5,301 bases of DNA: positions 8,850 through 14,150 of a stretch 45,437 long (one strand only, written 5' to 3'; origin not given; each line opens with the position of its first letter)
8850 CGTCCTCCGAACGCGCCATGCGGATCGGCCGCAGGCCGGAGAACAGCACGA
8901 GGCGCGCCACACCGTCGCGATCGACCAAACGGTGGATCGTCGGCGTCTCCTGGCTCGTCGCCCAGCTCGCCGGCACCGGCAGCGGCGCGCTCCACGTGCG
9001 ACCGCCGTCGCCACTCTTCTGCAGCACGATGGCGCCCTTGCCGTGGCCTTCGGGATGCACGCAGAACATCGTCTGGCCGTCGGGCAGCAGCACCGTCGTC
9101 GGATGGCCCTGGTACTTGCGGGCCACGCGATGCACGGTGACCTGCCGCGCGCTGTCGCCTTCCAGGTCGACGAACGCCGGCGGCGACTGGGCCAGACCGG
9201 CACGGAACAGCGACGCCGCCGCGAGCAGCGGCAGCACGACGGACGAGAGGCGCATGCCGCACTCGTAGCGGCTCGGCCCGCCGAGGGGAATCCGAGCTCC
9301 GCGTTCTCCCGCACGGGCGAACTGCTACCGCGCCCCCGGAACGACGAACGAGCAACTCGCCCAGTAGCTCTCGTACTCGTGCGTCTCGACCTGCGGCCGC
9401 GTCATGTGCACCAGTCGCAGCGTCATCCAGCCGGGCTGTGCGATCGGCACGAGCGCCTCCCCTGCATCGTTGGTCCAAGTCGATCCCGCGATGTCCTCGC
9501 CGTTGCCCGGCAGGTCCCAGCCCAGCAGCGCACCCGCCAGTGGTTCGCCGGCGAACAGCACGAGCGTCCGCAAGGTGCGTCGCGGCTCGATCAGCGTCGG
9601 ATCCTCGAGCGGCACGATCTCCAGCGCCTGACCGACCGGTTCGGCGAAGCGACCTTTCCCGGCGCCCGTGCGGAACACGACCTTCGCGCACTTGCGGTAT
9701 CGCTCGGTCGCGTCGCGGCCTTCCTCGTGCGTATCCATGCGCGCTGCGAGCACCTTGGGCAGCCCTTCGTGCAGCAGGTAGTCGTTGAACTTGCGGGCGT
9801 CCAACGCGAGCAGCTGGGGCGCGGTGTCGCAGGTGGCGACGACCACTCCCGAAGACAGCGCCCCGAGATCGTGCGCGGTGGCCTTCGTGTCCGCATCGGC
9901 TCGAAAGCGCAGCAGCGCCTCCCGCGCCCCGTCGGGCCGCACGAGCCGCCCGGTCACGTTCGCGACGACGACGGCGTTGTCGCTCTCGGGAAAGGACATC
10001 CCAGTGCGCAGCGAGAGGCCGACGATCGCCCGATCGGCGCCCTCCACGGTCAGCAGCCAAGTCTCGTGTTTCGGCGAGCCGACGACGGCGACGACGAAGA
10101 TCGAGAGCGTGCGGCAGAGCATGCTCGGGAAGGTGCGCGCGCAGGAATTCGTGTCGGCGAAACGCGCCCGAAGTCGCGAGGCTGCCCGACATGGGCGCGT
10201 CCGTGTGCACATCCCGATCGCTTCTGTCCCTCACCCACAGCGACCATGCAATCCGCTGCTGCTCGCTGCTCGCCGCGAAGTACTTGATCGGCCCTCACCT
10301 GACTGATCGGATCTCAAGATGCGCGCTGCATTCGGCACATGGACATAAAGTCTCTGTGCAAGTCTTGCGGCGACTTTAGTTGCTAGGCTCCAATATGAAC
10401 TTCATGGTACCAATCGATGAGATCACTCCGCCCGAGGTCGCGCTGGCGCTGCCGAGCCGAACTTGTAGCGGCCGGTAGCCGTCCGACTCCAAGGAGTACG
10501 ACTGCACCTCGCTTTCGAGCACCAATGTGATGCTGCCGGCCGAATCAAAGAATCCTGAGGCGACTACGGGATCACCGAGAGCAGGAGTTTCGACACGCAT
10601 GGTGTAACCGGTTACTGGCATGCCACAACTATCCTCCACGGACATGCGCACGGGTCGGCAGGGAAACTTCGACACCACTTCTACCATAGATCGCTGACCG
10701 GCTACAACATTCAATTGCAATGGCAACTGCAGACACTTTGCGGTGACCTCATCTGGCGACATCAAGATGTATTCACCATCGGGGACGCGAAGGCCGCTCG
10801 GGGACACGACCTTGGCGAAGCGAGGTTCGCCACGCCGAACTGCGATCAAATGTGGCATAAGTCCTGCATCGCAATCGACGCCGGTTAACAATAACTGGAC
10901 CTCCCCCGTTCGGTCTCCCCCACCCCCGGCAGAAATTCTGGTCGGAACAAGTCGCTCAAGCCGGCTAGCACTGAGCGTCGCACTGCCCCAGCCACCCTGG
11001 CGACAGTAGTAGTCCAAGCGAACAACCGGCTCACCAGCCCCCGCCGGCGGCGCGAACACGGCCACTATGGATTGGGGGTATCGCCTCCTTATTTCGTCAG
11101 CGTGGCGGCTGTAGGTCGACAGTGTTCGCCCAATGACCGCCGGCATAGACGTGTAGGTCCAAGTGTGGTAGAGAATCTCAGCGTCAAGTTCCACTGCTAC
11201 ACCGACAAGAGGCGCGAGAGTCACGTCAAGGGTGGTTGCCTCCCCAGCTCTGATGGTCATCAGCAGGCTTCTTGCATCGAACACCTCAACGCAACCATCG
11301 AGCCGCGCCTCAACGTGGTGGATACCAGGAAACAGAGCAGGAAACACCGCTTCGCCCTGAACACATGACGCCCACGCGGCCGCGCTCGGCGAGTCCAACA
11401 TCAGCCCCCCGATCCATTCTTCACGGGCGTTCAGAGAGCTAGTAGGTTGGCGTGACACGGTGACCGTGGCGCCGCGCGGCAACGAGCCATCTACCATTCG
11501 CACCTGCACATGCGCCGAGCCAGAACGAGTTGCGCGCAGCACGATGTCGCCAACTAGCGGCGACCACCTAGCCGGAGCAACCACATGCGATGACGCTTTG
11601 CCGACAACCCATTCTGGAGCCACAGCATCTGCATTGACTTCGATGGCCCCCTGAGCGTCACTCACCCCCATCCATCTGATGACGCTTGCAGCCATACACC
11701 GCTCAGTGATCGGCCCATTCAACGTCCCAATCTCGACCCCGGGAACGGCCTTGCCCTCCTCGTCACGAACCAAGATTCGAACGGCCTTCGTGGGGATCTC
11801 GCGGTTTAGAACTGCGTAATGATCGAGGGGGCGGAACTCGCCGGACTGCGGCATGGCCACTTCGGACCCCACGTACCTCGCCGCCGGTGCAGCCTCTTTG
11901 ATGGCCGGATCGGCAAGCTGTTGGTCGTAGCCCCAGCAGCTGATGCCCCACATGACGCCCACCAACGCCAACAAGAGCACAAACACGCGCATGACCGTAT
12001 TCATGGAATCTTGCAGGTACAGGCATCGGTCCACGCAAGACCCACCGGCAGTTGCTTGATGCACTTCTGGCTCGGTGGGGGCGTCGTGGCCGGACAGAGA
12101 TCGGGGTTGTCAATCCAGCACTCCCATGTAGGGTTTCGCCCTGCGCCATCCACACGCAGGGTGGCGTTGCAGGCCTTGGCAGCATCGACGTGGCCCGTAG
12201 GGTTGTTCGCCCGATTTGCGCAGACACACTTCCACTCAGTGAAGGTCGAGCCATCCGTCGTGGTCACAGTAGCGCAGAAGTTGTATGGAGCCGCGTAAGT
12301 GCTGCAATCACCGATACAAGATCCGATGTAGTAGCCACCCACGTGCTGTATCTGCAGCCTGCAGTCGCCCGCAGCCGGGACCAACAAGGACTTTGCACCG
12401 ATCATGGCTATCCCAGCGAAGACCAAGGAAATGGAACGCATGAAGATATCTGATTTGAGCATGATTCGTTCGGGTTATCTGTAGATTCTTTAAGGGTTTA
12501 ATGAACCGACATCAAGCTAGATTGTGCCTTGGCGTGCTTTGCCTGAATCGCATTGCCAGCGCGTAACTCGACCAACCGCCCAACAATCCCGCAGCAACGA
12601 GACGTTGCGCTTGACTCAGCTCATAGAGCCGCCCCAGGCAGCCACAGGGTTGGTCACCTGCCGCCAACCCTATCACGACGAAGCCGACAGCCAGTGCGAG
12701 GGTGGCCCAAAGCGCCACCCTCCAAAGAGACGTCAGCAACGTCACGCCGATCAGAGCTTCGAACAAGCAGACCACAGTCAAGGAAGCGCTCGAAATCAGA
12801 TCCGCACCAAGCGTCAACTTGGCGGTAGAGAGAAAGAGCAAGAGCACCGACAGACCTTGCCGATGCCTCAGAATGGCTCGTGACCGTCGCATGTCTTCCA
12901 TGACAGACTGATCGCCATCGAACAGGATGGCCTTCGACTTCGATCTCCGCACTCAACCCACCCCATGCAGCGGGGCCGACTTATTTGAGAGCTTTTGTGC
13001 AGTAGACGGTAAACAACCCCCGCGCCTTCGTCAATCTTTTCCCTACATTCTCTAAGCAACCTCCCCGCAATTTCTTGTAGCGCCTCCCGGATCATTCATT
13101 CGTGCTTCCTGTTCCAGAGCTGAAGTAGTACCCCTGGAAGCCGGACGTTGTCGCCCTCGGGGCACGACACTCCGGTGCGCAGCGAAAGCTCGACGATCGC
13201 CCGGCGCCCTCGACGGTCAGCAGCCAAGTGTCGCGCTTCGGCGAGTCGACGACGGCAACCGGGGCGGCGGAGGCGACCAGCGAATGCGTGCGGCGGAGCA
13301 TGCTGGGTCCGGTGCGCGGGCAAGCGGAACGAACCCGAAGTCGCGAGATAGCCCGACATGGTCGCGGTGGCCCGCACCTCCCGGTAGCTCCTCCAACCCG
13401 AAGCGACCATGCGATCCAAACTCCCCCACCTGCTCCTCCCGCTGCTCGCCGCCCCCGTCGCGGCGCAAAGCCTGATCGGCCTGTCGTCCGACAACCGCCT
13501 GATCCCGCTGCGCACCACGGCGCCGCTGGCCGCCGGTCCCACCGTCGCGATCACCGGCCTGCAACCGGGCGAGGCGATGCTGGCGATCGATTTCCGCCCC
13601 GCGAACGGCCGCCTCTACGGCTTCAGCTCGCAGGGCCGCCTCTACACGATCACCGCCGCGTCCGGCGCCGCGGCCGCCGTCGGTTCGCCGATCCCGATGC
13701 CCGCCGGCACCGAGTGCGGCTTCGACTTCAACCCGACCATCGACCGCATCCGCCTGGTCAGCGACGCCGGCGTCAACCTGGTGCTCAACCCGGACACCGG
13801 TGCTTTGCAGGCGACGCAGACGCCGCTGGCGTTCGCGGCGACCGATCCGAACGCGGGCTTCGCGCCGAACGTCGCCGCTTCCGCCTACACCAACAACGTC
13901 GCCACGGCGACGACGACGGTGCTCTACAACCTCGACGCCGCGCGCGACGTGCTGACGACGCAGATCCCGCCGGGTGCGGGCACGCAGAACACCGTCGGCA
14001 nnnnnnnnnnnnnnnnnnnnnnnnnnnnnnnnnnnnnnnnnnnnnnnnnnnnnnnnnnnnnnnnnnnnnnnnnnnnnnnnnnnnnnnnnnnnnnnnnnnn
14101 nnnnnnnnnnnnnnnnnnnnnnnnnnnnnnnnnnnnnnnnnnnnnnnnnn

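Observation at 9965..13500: Lower-GC 2.8-kb insertion bracketed by a diverged ~350-bp duplication of a divergent gene-pair junction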

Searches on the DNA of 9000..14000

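Call 71: search_rna_families(source=window, start=9000, end=14000, threshold=evalue, max_evalue=0.1)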
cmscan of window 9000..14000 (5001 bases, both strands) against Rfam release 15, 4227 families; matches with E-value up to 0.1: 0.
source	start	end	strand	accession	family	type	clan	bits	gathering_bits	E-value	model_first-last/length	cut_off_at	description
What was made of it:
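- On Integrase-mediated island or prophage: No Rfam match in 9000-14000 (call 71).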

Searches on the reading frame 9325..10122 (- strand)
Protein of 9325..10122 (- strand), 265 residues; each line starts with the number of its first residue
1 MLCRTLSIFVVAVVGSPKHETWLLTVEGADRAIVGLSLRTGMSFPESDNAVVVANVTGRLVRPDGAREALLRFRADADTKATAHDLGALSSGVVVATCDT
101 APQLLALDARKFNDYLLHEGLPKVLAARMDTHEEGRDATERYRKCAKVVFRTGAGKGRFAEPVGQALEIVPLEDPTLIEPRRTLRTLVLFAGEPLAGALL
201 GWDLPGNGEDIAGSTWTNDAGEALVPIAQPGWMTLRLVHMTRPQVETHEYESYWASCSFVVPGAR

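Call 7: search_protein_families(library=pfam, proteins=[window:9325-10122:-], max_evalue=0.01)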
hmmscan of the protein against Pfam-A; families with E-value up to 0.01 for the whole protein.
window:9325-10122:- (265 aa): 1 family
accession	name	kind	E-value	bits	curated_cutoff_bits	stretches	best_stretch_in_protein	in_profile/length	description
PF10670.15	DUF4198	-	4.6e-18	66.6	34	1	19-240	4-208/209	Domain of unknown function (DUF4198)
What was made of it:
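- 9325..10122 (-): Intact DUF4198 gene (265 aa). It carries a 12-bp in-frame deletion in the signal peptide, between window 10091 and 10092, relative to all relatives and to copy B. Pfam PF10670, E 4.6e-18 (call 7).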

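Call 12: find_homologous_proteins(query=window:9325-10122:-, max_evalue=0.00001)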
Query window:9325-10122:- (265 aa): 50 proteins with E <= 0.00001 among 8000 candidates.
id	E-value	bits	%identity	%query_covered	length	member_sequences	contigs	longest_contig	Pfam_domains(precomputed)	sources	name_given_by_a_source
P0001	1.5e-156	538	88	100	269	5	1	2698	PF10670.16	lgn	-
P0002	1.7e-149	515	85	100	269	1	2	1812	PF10670.16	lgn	-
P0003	2.6e-147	508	84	100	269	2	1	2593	PF10670.16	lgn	-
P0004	1.3e-101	358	66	92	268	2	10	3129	PF10670.16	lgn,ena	-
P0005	2.0e-100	354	66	96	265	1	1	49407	PF10670.16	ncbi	-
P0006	6.4e-100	352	65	97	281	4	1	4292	PF10670.16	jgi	-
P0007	5.5e-99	349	66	92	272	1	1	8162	PF10670.16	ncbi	ncbi:MAG: DUF4198 domain-containing protein [Planctomycetota bacterium]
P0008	1.9e-98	347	67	92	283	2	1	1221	PF10670.16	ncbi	-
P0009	3.3e-97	343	63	96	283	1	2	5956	PF10670.16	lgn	-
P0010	5.5e-96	339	62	97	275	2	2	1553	PF10670.16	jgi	jgi:hypothetical protein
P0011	2.4e-93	331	60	96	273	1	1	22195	PF10670.16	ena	-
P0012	1.1e-91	325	62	93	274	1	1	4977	PF10670.16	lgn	-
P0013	2.6e-89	317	61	92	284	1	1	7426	PF10670.16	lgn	-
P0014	7.8e-88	313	61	92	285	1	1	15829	PF10670.16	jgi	jgi:hypothetical protein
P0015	5.5e-86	307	58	98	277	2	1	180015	PF10670.16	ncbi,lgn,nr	ncbi:MAG: DUF4198 domain-containing protein [Planctomycetes bacterium]|nr:DUF4198 domain-containing 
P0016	2.0e-84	301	59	92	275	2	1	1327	PF10670.16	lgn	-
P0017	1.3e-82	296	57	92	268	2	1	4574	PF10670.16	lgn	-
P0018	9.9e-79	283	55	92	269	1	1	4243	PF10670.16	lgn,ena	-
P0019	3.1e-77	278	54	97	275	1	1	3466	PF10670.16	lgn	-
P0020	9.4e-77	276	56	92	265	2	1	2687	PF10670.16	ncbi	-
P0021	9.9e-76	273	51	98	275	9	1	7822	PF10670.16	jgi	jgi:hypothetical protein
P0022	4.1e-68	248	50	98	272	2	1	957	PF10670.16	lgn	-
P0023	1.1e-67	247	48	95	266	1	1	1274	PF10670.16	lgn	-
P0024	6.0e-58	215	47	92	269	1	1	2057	PF10670.16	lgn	-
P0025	8.3e-56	208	47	92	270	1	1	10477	PF10670.16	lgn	-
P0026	2.7e-55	206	44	98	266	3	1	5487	PF10670.16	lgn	-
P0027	2.8e-55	206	45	92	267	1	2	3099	PF10670.16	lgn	-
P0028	5.4e-55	205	46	97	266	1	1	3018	PF10670.16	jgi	jgi:hypothetical protein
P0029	2.9e-54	203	45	97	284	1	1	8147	PF10670.16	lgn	-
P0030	3.1e-54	202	47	92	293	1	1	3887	PF10670.16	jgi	jgi:hypothetical protein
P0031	3.6e-54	202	45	98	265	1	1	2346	PF10670.16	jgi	-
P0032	5.1e-54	202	46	98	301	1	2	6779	PF10670.16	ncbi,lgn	-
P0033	1.5e-53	200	44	98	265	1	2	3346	PF10670.16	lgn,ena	-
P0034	3.3e-53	199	44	98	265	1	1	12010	PF10670.16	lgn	-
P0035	1.6e-52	197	46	92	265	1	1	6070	PF10670.16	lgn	-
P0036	5.6e-52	195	45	92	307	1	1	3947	PF10670.16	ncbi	-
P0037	5.7e-52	195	57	65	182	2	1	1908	PF10670.16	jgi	-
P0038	1.4e-51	194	42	98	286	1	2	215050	PF10670.16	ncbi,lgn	ncbi:MAG: DUF4198 domain-containing protein [Planctomycetota bacterium]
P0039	3.4e-49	186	45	92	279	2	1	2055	PF10670.16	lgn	-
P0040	4.4e-49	186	43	97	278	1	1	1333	PF10670.16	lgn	-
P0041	6.3e-49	185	44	92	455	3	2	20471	PF10670.16,PF10077.15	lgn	-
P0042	5.7e-47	179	56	61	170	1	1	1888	PF10670.16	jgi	jgi:uncharacterized GH25 family protein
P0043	1.4e-46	177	42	93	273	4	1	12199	PF10670.16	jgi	jgi:hypothetical protein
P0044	5.8e-46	175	40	97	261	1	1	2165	PF10670.16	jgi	jgi:uncharacterized GH25 family protein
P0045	1.7e-42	164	44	83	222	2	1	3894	PF10670.16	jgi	jgi:hypothetical protein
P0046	1.8e-19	89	39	59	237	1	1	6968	PF10670.16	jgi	jgi:hypothetical protein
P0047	3.6e-18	84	33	92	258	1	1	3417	PF10670.16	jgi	-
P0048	4.7e-17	81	31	86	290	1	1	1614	PF10670.16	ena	-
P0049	1.3e-15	76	31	93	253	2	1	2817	PF10670.16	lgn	-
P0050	6.4e-14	70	32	84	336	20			PF10670.16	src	-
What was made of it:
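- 9325..10122 (-): Homologues of 84-88% identity are 269 aa long (call 12).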

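Call 14: find_encoding_contigs(protein=P0001, flank=10000, max_places=4)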
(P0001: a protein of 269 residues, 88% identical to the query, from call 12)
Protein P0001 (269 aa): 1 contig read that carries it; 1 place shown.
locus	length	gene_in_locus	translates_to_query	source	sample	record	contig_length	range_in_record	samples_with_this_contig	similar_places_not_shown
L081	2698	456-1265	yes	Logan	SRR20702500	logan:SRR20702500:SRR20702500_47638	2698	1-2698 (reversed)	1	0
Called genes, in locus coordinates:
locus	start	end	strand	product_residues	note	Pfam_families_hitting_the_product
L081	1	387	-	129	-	?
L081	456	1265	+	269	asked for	PF10670:DUF4198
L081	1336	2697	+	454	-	?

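Call 15: find_encoding_contigs(protein=P0003, flank=10000, max_places=4)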
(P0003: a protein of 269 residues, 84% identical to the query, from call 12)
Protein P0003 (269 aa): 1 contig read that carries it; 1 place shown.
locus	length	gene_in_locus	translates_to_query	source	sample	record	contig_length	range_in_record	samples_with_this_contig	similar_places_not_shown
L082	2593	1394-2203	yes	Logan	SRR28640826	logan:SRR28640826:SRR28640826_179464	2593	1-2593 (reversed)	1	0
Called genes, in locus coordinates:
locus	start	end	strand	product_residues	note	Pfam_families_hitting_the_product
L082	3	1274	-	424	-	?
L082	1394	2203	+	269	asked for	PF10670:DUF4198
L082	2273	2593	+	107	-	?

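Call 20: find_related_loci(query=window:9325-10122:-, collection=metagenome_contigs, flank=6000)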
Query window:9325-10122:- (265 aa) in metagenome_contigs; peptide patterns used: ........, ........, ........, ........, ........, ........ (x = any residue, [..] = any of these).
99 stretches matched a pattern; 5 encode a relative of the query (tblastn E <= 1e-3); 5 distinct loci.
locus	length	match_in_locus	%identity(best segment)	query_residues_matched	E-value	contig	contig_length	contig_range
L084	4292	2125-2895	65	6-261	3e-105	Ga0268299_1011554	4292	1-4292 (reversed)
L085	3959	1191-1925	56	19-261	6e-83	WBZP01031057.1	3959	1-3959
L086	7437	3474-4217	45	19-263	5e-63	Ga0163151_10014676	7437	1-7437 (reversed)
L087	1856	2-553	55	79-261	2e-64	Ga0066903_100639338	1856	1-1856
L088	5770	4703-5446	44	19-263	3e-61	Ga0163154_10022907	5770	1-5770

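Call 21: find_encoding_contigs(protein=P0002, flank=10000, max_places=4)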
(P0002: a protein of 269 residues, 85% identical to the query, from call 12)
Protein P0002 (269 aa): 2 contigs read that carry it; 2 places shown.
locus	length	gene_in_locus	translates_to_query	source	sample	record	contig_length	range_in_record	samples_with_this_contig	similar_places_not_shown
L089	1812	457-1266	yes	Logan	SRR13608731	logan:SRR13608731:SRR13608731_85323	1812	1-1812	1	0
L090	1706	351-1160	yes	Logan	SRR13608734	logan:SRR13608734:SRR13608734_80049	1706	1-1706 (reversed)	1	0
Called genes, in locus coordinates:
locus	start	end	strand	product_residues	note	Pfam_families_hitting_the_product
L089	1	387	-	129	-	?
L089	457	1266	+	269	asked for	PF10670:DUF4198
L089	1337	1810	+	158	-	?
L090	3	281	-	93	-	?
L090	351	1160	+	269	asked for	PF10670:DUF4198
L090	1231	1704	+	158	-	?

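Call 28: search_protein_families(library=ncbifam, proteins=[window:9325-10122:-], max_evalue=0.1)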
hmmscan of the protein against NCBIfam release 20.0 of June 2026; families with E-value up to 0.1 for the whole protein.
window:9325-10122:- (265 aa): 0 families

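Call 58: find_encoding_contigs(protein=P0005, flank=6000, max_places=2)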
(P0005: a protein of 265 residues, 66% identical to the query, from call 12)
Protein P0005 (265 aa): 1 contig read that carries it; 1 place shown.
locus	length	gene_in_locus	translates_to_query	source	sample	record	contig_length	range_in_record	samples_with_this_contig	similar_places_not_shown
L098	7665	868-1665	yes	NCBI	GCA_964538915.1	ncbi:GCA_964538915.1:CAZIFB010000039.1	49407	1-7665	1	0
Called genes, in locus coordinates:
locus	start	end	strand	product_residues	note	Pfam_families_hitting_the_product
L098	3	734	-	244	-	?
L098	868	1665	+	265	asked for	PF10670:DUF4198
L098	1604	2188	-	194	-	PF04542:Sigma70_r2 (weak), PF08281:Sigma70_r4_2, PF04545:Sigma70_r4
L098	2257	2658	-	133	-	-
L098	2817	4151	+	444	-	-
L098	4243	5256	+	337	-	PF01297:ZnuA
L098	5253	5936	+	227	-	PF00005:ABC_tran, PF13191:AAA_16 (faint), PF13304:AAA_21 (faint)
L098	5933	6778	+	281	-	PF00950:ABC-3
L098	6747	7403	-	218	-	PF01081:Aldolase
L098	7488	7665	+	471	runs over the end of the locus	-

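Call 59: find_encoding_contigs(protein=P0004, flank=6000, max_places=4)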
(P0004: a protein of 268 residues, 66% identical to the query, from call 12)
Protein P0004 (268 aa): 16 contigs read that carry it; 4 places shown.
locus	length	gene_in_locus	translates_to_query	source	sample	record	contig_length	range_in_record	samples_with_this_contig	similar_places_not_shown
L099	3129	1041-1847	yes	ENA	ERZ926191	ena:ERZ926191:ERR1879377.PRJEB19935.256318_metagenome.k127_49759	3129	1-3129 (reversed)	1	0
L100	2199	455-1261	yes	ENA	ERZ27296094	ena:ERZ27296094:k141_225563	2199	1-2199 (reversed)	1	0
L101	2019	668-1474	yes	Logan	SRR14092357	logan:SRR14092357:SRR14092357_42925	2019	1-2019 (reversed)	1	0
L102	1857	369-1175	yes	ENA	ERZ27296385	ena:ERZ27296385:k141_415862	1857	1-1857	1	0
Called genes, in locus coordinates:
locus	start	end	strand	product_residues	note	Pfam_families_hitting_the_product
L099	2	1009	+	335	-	?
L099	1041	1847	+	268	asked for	PF10670:DUF4198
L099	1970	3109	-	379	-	PF00990:GGDEF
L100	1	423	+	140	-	?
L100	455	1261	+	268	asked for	PF10670:DUF4198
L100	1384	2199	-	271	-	?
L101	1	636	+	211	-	?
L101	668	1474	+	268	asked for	PF10670:DUF4198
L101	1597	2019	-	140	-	?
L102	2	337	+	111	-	?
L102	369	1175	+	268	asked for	PF10670:DUF4198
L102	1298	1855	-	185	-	?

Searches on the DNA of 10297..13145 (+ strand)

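Call 38: search_dna_similar(query=window:10297-13145:+, collection=plasmids, mode=distant, max_rows=8)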
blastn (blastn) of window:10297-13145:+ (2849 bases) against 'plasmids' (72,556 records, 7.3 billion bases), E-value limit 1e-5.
No match.

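Call 39: search_dna_similar(query=window:10297-13145:+, collection=phages, mode=distant, max_rows=8)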
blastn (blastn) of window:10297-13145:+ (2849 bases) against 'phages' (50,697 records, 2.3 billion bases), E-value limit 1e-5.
No match.
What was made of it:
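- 10297..13145 (.): Inserted cargo of 2849 bp at GC 0.583. It is absent from the empty-site relatives. No match in the plasmid or phage collections (calls 38, 39).
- On Campbell-type single-crossover integration product: No match to 72,556 plasmids or 50,697 phages (calls 38, 39).
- No donor replicon was found in the plasmid or phage collections (calls 38, 39).
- Tried and rejected: Cargo DNA against the plasmid and phage collections gave nothing (calls 38, 39).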
